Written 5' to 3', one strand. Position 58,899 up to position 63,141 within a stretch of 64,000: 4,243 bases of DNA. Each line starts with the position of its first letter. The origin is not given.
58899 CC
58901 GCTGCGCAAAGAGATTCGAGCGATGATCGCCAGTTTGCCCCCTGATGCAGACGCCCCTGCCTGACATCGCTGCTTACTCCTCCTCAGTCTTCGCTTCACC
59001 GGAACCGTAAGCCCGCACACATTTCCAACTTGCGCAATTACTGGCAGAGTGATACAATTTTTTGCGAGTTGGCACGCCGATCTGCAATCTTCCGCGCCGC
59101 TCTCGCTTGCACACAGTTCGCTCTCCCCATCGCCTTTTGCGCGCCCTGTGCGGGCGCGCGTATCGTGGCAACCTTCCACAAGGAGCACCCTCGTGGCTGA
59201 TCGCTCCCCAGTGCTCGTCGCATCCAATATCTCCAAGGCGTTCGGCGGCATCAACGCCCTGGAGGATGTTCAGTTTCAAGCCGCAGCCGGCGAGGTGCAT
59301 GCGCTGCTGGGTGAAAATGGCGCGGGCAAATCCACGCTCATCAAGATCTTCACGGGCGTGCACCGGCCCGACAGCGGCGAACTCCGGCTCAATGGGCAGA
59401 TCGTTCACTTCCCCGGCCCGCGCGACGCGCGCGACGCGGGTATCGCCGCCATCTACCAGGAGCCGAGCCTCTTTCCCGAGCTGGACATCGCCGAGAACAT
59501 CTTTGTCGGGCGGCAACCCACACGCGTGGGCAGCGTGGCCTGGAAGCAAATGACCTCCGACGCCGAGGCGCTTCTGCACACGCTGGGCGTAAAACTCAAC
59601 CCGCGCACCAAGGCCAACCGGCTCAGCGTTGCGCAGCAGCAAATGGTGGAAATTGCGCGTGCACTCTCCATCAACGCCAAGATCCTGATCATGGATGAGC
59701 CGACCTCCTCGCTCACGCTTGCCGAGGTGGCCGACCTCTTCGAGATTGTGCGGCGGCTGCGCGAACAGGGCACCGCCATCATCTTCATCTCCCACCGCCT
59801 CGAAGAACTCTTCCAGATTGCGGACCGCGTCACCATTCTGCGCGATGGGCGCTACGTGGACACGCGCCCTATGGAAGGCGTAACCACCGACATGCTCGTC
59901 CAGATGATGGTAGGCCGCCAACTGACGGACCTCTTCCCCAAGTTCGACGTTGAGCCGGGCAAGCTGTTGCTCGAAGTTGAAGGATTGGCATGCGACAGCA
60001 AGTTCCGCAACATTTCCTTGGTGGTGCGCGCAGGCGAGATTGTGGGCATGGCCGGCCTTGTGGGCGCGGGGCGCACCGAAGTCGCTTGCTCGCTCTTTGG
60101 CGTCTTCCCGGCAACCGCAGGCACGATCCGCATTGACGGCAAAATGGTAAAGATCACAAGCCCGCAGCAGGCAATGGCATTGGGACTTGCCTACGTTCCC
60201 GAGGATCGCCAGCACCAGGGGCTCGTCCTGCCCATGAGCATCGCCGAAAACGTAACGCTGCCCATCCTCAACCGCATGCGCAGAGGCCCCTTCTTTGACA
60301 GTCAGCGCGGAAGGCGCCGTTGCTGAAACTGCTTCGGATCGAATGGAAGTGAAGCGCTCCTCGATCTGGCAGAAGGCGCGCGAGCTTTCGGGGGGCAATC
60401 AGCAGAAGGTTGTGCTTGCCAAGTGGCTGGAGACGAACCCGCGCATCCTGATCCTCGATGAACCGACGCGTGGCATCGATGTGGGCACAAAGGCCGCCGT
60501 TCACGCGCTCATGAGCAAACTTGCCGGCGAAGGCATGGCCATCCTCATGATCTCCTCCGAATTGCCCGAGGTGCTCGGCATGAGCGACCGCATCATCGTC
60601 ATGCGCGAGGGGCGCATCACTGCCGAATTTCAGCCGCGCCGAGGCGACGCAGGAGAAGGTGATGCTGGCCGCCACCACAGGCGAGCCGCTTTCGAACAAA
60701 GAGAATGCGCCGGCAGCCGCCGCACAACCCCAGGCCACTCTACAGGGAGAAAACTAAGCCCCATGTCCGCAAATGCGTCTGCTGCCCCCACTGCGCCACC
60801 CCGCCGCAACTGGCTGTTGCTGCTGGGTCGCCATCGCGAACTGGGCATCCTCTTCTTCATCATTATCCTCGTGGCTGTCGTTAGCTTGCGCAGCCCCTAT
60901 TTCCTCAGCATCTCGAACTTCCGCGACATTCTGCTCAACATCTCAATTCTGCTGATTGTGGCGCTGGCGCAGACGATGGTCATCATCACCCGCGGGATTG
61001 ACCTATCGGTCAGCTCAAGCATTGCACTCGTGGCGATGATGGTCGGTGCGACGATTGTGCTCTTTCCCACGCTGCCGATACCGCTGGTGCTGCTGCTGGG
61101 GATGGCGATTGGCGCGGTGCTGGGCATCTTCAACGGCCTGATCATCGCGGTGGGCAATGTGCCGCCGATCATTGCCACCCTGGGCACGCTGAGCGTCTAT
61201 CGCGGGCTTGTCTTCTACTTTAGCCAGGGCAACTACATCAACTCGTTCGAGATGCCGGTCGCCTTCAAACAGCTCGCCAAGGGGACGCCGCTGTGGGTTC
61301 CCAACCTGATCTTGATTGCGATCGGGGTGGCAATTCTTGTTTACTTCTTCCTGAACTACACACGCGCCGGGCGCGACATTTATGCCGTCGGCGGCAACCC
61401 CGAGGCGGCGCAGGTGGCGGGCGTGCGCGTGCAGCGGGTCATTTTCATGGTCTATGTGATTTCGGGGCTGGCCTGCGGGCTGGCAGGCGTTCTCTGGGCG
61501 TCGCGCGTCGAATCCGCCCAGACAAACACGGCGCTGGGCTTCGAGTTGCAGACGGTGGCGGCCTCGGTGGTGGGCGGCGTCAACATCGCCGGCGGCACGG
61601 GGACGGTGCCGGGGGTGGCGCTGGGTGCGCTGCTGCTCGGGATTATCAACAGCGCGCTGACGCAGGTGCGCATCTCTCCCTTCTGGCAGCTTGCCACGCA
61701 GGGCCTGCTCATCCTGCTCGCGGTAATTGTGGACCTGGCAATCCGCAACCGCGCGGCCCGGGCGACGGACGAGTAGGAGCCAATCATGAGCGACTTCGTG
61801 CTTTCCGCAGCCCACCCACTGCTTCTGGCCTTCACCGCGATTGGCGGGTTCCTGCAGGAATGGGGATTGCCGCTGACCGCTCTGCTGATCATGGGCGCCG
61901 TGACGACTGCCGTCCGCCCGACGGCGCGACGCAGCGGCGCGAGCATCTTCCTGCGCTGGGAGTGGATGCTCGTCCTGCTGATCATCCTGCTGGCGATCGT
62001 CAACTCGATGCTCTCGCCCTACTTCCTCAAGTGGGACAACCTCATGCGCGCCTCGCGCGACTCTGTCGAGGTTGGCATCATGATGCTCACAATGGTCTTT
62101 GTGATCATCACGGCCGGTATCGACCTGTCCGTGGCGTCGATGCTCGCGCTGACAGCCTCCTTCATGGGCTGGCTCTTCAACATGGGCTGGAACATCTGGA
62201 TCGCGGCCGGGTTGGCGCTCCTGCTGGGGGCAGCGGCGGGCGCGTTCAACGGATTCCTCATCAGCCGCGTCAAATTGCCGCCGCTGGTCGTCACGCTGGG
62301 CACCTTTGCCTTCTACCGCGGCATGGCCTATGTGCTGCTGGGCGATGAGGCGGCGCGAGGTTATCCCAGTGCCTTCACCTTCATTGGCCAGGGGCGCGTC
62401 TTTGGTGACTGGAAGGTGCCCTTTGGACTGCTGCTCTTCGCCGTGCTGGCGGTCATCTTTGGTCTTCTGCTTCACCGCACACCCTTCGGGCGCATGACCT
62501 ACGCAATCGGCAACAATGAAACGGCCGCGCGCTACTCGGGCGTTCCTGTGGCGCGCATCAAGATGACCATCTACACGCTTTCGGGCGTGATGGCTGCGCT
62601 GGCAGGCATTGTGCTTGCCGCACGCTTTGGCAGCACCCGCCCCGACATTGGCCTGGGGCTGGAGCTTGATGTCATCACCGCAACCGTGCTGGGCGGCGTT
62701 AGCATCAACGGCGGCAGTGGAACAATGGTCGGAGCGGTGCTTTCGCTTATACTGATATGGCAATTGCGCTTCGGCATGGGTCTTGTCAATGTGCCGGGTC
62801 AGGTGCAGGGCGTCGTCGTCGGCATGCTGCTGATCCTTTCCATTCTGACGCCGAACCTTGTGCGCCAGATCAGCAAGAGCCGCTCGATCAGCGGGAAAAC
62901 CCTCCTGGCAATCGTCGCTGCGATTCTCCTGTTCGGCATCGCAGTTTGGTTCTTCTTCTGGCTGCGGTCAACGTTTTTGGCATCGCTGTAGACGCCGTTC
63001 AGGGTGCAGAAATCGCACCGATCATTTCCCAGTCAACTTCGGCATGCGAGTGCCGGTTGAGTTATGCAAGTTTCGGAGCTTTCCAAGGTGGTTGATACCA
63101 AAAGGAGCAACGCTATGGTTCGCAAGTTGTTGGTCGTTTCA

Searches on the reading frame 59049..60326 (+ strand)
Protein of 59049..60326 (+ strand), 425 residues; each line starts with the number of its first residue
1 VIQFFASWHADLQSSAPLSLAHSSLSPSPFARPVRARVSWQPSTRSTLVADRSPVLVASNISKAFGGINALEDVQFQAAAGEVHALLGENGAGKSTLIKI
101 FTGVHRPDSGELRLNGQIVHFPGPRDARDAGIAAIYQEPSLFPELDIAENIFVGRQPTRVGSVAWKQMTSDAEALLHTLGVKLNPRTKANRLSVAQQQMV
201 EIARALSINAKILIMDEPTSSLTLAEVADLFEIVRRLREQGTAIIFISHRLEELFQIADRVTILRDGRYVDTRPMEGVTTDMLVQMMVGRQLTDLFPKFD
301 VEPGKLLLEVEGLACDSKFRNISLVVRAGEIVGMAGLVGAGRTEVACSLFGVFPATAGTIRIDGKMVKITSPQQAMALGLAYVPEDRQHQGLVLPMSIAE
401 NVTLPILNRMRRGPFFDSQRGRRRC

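Call 50: search_protein_families(library=pfam, proteins=[window:59049-60326:+], max_evalue=0.00001)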
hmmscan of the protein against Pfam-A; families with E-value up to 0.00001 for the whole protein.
window:59049-60326:+ (425 aa): 2 families
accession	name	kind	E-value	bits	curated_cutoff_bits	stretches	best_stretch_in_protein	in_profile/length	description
PF00005.33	ABC_tran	-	4.4e-43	147.6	25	2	71-220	1-137/137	ABC transporter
PF13304.12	AAA_21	-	2.4e-06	28.3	27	0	83-107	1-25/304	AAA domain, putative AbiEii toxin, Type IV TA system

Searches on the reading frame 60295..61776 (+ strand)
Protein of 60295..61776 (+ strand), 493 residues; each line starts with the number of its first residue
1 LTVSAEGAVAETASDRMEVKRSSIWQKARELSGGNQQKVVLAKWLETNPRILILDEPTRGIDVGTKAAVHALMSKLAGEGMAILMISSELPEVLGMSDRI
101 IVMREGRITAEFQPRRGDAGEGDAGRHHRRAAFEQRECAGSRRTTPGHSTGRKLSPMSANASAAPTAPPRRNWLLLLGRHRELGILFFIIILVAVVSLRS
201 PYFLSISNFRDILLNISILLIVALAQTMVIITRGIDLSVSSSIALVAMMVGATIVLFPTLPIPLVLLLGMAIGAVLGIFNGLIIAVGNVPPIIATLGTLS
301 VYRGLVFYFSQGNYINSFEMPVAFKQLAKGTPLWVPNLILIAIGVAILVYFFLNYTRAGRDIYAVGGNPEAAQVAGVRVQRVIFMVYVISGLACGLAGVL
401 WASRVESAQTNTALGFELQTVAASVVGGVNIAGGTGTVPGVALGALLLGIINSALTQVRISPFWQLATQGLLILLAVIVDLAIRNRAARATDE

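Call 50: search_protein_families(library=pfam, proteins=[window:60295-61776:+], max_evalue=0.00001)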
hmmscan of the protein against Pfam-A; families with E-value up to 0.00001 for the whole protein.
window:60295-61776:+ (493 aa): 2 families
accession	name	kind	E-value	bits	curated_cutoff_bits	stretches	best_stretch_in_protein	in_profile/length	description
PF02653.21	BPD_transp_2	-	2.6e-39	135.4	26.8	1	211-477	4-269/269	Branched-chain amino acid transport system / permease component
PF00005.33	ABC_tran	-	5.4e-08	34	25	1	18-58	96-136/137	ABC transporter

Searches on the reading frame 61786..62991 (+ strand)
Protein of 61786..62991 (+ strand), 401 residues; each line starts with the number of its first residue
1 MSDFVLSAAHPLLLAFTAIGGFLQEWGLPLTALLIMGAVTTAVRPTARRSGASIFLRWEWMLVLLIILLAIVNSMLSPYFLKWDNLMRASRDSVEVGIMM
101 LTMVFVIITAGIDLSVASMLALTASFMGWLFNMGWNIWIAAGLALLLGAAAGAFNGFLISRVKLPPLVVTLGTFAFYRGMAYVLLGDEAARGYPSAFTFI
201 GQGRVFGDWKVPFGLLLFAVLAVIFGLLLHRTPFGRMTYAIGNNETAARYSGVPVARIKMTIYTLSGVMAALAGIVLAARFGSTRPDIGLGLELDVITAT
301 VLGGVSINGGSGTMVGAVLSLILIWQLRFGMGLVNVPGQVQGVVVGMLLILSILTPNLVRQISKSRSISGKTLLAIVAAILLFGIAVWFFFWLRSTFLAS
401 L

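Call 50: search_protein_families(library=pfam, proteins=[window:61786-62991:+], max_evalue=0.00001)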
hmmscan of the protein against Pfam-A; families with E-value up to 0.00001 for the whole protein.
window:61786-62991:+ (401 aa): 1 family
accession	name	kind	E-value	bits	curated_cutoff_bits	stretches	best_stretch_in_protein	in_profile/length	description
PF02653.21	BPD_transp_2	-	4e-44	151.2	26.8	1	94-352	10-268/269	Branched-chain amino acid transport system / permease component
